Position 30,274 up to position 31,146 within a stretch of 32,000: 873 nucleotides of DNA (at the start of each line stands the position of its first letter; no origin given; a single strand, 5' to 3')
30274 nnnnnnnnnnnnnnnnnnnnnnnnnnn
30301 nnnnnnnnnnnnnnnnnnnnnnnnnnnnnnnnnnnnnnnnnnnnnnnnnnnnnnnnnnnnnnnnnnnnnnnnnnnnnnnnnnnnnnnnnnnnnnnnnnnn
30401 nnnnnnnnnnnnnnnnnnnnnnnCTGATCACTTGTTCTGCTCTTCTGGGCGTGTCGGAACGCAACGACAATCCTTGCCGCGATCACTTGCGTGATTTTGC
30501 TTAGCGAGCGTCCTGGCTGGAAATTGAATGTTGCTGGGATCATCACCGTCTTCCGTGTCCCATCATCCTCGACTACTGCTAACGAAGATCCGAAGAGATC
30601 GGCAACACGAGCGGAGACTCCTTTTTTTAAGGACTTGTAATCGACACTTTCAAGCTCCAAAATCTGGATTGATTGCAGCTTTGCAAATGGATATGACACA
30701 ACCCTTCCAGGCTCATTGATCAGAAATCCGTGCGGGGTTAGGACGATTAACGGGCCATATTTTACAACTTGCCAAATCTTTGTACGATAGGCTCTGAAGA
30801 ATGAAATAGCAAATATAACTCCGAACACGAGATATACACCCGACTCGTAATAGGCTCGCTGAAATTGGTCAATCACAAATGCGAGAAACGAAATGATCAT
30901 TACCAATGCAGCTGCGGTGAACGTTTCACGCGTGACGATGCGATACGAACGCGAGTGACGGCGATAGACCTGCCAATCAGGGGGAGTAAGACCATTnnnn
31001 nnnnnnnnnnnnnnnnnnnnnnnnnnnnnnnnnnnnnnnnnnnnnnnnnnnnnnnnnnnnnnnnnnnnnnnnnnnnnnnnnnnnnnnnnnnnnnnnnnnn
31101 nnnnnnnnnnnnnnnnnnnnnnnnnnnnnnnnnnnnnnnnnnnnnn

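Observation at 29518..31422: Internally duplicated [TIR - 2 TM - PH-like] protein; first TIR copy looks catalytically degenerate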

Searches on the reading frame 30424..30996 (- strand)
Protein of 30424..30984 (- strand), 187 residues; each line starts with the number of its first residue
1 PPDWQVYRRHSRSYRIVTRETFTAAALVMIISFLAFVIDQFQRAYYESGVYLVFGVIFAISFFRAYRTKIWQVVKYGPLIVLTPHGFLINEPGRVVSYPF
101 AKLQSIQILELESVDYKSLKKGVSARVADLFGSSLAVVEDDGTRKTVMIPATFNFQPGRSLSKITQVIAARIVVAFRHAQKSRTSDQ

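Call 8: search_protein_families(library=pfam, proteins=[window:30424-30984:-], max_evalue=10)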
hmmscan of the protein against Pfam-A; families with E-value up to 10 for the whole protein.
seq(187 aa): 0 families

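Call 9: search_protein_families(library=ncbifam, proteins=[window:30424-30984:-], max_evalue=10)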
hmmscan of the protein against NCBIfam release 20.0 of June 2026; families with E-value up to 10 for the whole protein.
seq(187 aa): 2 families
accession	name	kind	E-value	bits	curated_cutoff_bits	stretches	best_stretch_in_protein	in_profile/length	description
NF041635.1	STM3941_fam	subfamily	0.00019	21.3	40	1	23-108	9-92/157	STM3941 family protein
NF005548.0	PRK07208.1-4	equivalog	0.25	9.9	389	1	25-73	112-161/488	hypothetical protein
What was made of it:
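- Closest known: Bacterial PH domains preceded by two TM helices. Different: The STM3941 score of 21 bits is below the 40-bit cut-off (call 9).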

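Call 35: search_protein_families(library=pfam, alignment_id=A3, max_evalue=1)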
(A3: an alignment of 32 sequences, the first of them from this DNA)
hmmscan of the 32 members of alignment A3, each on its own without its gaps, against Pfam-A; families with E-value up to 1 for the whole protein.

A. member 1, seq(189 aa): 0 families

B. families by the number of members that match (of 32 scanned): 24 families
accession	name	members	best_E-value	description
PF20226.3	DUF6585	2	0.018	Family of unknown function (DUF6585)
PF01699.29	Na_Ca_ex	1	0.00016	Sodium/calcium exchanger protein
PF07254.17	Cpta_toxin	1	0.0006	Membrane-bound toxin component of toxin-antitoxin system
PF10003.15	DUF2244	1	0.00095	Integral membrane protein (DUF2244)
PF25592.1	DUF7937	1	0.0014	Domain of unknown function (DUF7937)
PF04987.19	PigN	1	0.0036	Phosphatidylinositolglycan class N (PIG-N)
PF00487.30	FA_desaturase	1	0.011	Fatty acid desaturase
PF11911.13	DUF3429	1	0.013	Protein of unknown function (DUF3429)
PF04893.22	Yip1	1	0.016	Yip1 domain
PF14256.11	YwiC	1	0.033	YwiC-like protein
PF13498.11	DUF4122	1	0.057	Domain of unknown function (DUF4122)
PF04123.18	DUF373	1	0.06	Domain of unknown function (DUF373)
PF13567.11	DUF4131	1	0.14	Domain of unknown function (DUF4131)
PF19529.4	DUF6057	1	0.15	Family of unknown function (DUF6057)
PF00122.25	E1-E2_ATPase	1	0.16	E1-E2 ATPase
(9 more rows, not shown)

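Call 36: search_protein_families(library=ncbifam, alignment_id=A3, max_evalue=1)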
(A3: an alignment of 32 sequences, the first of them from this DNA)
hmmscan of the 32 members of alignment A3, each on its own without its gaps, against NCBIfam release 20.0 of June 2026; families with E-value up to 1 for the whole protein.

A. member 1, seq(189 aa): 2 families
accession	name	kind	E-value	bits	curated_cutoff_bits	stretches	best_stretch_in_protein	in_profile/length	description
NF041635.1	STM3941_fam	subfamily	0.0002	21.3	40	1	27-112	9-92/157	STM3941 family protein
NF005548.0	PRK07208.1-4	equivalog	0.21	10.2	389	1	29-77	112-161/488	hypothetical protein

B. families by the number of members that match (of 32 scanned): 17 families
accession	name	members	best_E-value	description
NF041635.1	STM3941_fam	6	0.0002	STM3941 family protein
TIGR03087.1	stp1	1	0.0095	TIGR03087 family PEP-CTERM/XrtA system glycosyltransferase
TIGR04518.1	ECF_S_folT_fam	1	0.016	folate family ECF transporter S component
NF006600.0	PRK09140.1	1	0.018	2-dehydro-3-deoxy-6-phosphogalactonate aldolase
TIGR02611.1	TIGR02611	1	0.024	TIGR02611 family protein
NF040970.1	memb_ExtQ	1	0.031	selenite/tellurite reduction operon b-type cytochrome membrane protein ExtQ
TIGR03902.1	rhom_GG_sort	1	0.054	rhombosortase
NF000784.0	PRK00052.4-5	1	0.063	prolipoprotein diacylglyceryl transferase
TIGR03536.1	DapD_gpp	1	0.066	2,3,4,5-tetrahydropyridine-2,6-dicarboxylate N-succinyltransferase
NF004414.0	PRK05760.1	1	0.071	F0F1 ATP synthase subunit I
TIGR01624.1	LRP1_Cterm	1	0.073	LRP1 C-terminal domain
TIGR00367.1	TIGR00367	1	0.11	calcium/sodium antiporter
TIGR04178.1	exo_archaeo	1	0.16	exosortase/archaeosortase family protein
NF005548.0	PRK07208.1-4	1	0.21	hypothetical protein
NF052503.1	VP0952_fam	1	0.21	VP0952 family biofilm-associated protein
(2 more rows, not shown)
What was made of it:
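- On STM3941 family (NCBIfam NF041635): Six of 32 modules give weak hits (call 36).
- Closest known: Bacterial PH domains preceded by two TM helices. Same: Six of 32 modules weakly match NCBIfam STM3941_fam (best E 2e-4, call 36).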

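Call 37: search_solved_structures(query=A3, max_evalue=10, show_alignments=2)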
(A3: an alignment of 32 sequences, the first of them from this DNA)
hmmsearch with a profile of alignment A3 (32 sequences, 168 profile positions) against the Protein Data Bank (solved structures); distinct sequences matched with E-value up to 10: 4.
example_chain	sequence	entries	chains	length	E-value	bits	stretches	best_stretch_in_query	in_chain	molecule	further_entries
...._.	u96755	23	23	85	0.41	13.9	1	28-83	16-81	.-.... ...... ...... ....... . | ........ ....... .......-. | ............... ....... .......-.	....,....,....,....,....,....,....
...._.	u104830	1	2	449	1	12.6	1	13-70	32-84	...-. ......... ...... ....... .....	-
6sgw_F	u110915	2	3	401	1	12.5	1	13-70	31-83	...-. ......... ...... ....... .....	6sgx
6umm_E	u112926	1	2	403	1.1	12.5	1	13-70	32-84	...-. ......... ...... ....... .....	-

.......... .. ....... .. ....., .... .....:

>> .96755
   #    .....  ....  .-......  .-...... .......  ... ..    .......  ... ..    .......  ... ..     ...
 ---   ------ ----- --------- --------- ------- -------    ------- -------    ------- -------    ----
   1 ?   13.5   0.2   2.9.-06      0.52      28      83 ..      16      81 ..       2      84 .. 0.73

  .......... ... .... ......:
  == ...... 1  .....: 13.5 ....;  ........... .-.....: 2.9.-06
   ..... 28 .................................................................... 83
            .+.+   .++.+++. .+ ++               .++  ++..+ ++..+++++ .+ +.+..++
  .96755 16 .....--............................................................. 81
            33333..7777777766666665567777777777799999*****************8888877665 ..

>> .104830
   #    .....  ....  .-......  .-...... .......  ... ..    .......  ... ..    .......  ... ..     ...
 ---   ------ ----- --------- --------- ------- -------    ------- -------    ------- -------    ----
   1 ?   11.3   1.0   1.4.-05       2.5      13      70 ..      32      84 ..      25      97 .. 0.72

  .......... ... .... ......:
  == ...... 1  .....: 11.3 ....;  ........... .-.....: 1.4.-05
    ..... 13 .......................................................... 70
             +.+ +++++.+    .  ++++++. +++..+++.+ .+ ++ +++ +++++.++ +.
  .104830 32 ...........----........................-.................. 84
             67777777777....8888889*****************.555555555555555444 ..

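Call 45: predict_structure(alignment_id=A3)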
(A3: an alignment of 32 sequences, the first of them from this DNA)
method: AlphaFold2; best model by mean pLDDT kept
length: 189 residues; sequences in the alignment: 32
mean_pLDDT: 83.7   pTM: 0.72
mean pLDDT of the five models: 83.7, 82.8, 82.1, 81.6, 80.4
residues with pLDDT >= 90: 92; 70-90: 69; 50-70: 16; < 50: 12
segments of 3 or more residues with pLDDT < 50: 127-133
pLDDT, mean of each block of 10 residues (from residue 1): 90 78 88 93 84 88 88 80 94 90 97 68 47 71 96 77 78 96 88
secondary structure, 60 per line:
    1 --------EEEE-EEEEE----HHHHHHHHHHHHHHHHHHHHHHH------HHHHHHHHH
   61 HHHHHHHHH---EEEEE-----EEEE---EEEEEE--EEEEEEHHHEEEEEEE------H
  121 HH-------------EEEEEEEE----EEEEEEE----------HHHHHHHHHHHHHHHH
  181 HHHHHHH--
elements in order: E9-12 E14-18 H23-45 H52-69 E73-77 E83-86 E90-95 E98-103 E107-113 E136-143 E148-154 H165-187
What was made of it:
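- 30442..30783 (-): PH-like beta-rich domain 1 (aa 214-327; seven strands plus a C-terminal helix). AF2 model of aa 143-331 has pLDDT 83.7 and pTM 0.72 (call 45).
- On PH-like fold (superfold level): The AF2 model (pLDDT 83.7) has seven strands and a C-terminal helix (call 45).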

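Call 49: fold_search(model_id=the predicted structure, library=pdb)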
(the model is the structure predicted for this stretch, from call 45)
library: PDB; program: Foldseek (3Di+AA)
matches with E <= 10: 548; with E <= 0.001: 0
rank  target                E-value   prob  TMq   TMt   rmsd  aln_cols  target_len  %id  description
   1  3to1_A                4.9e-03  1.00  0.30  0.27   4.0        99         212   10  Two surfaces on Rtt106 mediate histone binding and chaperone activity (released 2011-12-21)
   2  8b6h_DO               6.3e-03  0.80  0.23  0.13  11.8       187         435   16  Cryo-EM structure of cytochrome c oxidase dimer (complex IV) from respiratory supercomplex of Tetrahymena thermophila (released 2023-03-29)
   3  7w5z_B                7.1e-03  0.82  0.23  0.21  11.5       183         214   14  Cryo-EM structure of Tetrahymena thermophila mitochondrial complex IV, composite dimer model (released 2022-04-06)
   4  4dx9_g                7.5e-03  0.95  0.29  0.39  18.7       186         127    8  ICAP1 in complex with integrin beta 1 cytoplasmic tail (released 2013-01-09)
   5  5wg3_A                8.0e-03  1.00  0.31  0.10   6.3       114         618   11  Human GRK2 in complex with Gbetagamma subunits and CCG258748 (released 2017-12-27)
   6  5wg4_A                8.5e-03  1.00  0.29  0.10   6.4       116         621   11  Human GRK2 in complex with Gbetagamma subunits and CCG257284 (released 2017-12-27)
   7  8gym_B                1.0e-02  0.75  0.23  0.13  11.6       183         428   15  Cryo-EM structure of Tetrahymena thermophila respiratory mega-complex MC IV2+(I+III2+II)2 (released 2023-06-14)
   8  4dx9_Y                1.7e-02  0.90  0.30  0.40  20.3       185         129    9  ICAP1 in complex with integrin beta 1 cytoplasmic tail (released 2013-01-09)
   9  4dx8_A                2.1e-02  0.90  0.28  0.36  15.2       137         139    9  ICAP1 in complex with KRIT1 N-terminus (released 2013-01-09)
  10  4dx9_4                2.5e-02  0.91  0.29  0.40  15.2       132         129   10  ICAP1 in complex with integrin beta 1 cytoplasmic tail (released 2013-01-09)
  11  9pvg_D                2.8e-02  0.95  0.33  0.42  20.5       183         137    6  Co-crystal structure of two CCM2 PTB domains bound to a KRIT1 peptide encompassing NPxF2 and NPxF3 (released 2026-01-28)
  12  4dx9_m                3.3e-02  0.84  0.30  0.40  20.1       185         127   10  ICAP1 in complex with integrin beta 1 cytoplasmic tail (released 2013-01-09)
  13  3to1_B                3.5e-02  0.99  0.23  0.21   6.0        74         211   12  Two surfaces on Rtt106 mediate histone binding and chaperone activity (released 2011-12-21)
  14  4dx8_B                4.0e-02  0.93  0.31  0.40  15.8       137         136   10  ICAP1 in complex with KRIT1 N-terminus (released 2013-01-09)
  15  3tvv_B                4.2e-02  1.00  0.32  0.26   5.6       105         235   10  Structure of the tandem PH domains of Rtt106 (residues 68-315) (released 2012-02-01)
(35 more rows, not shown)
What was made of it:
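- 30442..30783 (-): Foldseek PDB hits are almost all PH or PTB folds, best E 4.9e-3 (call 49).
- Closest known: Bacterial PH domains preceded by two TM helices. Same: The fold prediction gives PH and PTB hits (call 49).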

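Call 51: find_homologous_proteins(query=A3, max_evalue=0.001)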
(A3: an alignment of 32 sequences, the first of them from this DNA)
Query A3 (32 sequences): 2416 candidates shared short words with the query, none scored E <= 0.001.
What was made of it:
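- Tried and rejected: find_homologous_proteins with the 32-module alignment returned nothing at E <= 1e-3 (call 51), so that search was wasted.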

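Call 84: fold_search(model_id=the predicted structure, library=viral)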
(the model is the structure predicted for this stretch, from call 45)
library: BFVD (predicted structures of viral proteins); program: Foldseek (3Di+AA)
matches with E <= 10: 381; with E <= 0.001: 0
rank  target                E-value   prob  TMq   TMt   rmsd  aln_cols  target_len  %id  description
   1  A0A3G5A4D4            1.3e-02  1.00  0.34  0.42   5.1       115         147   10  Uncharacterized protein [Harvfovirus sp.]
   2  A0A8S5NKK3            2.0e-02  0.63  0.27  0.21  18.9       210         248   13  Short C-terminal domain [Siphoviridae sp. ctiJI15]
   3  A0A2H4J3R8            2.3e-02  1.00  0.32  0.50   6.2       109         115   11  Uncharacterized protein [uncultured Caudovirales phage]
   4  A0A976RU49            5.3e-02  0.99  0.33  0.60   3.8       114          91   11  (no name in the UniProt tables at hand)
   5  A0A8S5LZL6            5.3e-02  0.87  0.26  0.21   4.6       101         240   12  Short C-terminal domain [Caudovirales sp. ct7oE3]
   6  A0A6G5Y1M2            6.0e-02  0.77  0.33  0.18  20.6       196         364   11  (no name in the UniProt tables at hand)
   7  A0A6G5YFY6            1.5e-01  0.89  0.22  0.22   8.8        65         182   15  (no name in the UniProt tables at hand)
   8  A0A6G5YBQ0            1.5e-01  0.25  0.16  0.24  13.6        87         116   21  (no name in the UniProt tables at hand)
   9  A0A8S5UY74            1.6e-01  0.23  0.16  0.15  11.2       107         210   10  Uncharacterized protein [Siphoviridae sp. ctjKY6]
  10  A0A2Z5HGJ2            1.6e-01  0.08  0.14  0.09  22.0       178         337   12  (no name in the UniProt tables at hand)
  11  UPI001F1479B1         1.8e-01  0.87  0.25  0.29   6.1        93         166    9  (no name look-up for this kind of identifier)
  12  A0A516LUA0            2.0e-01  0.15  0.20  0.19  19.8       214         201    8  (no name in the UniProt tables at hand)
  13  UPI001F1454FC         2.1e-01  0.51  0.26  0.28  12.4       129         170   13  (no name look-up for this kind of identifier)
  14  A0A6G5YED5            2.3e-01  0.47  0.15  0.26   9.2        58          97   22  (no name in the UniProt tables at hand)
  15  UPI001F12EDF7         3.2e-01  0.72  0.28  0.53   5.6       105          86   13  (no name look-up for this kind of identifier)
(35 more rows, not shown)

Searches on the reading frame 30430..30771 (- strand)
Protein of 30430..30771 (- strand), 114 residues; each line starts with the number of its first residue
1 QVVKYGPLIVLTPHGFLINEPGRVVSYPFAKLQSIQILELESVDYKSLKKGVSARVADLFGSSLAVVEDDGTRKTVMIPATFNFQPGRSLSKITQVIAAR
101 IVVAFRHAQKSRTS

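Call 87: search_solved_structures(query=A5, max_evalue=10, show_alignments=3)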
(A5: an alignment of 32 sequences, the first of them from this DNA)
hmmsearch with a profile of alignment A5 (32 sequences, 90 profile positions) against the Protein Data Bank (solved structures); distinct sequences matched with E-value up to 10: 1.
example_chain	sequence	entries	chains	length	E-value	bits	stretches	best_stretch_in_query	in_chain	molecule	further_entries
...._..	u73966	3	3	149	0.31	14.5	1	33-86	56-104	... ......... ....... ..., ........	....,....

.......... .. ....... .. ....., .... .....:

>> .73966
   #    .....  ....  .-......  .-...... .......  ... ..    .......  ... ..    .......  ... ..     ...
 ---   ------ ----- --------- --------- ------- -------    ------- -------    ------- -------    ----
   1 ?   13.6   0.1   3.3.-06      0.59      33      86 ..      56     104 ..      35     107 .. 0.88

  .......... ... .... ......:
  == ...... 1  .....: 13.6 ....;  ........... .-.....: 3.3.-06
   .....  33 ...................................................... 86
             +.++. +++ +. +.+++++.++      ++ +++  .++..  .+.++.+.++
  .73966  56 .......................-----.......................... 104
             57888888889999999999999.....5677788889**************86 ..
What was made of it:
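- On Bacterial PH domain families (Pfam bPH_1 to bPH_6): The PDB sequence search found no bPH chain either (calls 37, 87).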

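Call 88: search_protein_families(library=pfam, alignment_id=A5, max_evalue=10)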
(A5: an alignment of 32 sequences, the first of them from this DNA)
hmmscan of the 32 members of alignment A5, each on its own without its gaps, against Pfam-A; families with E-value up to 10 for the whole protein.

A. member 1, seq(114 aa): 0 families

B. families by the number of members that match (of 32 scanned): 9 families
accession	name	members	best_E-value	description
PF13498.11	DUF4122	1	0.016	Domain of unknown function (DUF4122)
PF05545.16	FixQ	1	0.033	Cbb3-type cytochrome oxidase component FixQ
PF13328.12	HD_4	1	0.045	HD domain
PF20828.2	ATV_ORF273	1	0.079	Acidianus two-tailed virus, ORF273 protein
PF02910.25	Succ_DH_flav_C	1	0.11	Fumarate reductase flavoprotein C-term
PF21218.2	Fpg-like_C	1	0.11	Formamidopyrimidine-DNA glycosylase-like, C-terminal domain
PF17917.7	RT_RNaseH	1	0.16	RNase H-like domain found in reverse transcriptase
PF01006.25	HCV_NS4a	1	0.19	Hepatitis C virus non-structural protein NS4a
PF15594.11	Imm50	1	0.29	Immunity protein 50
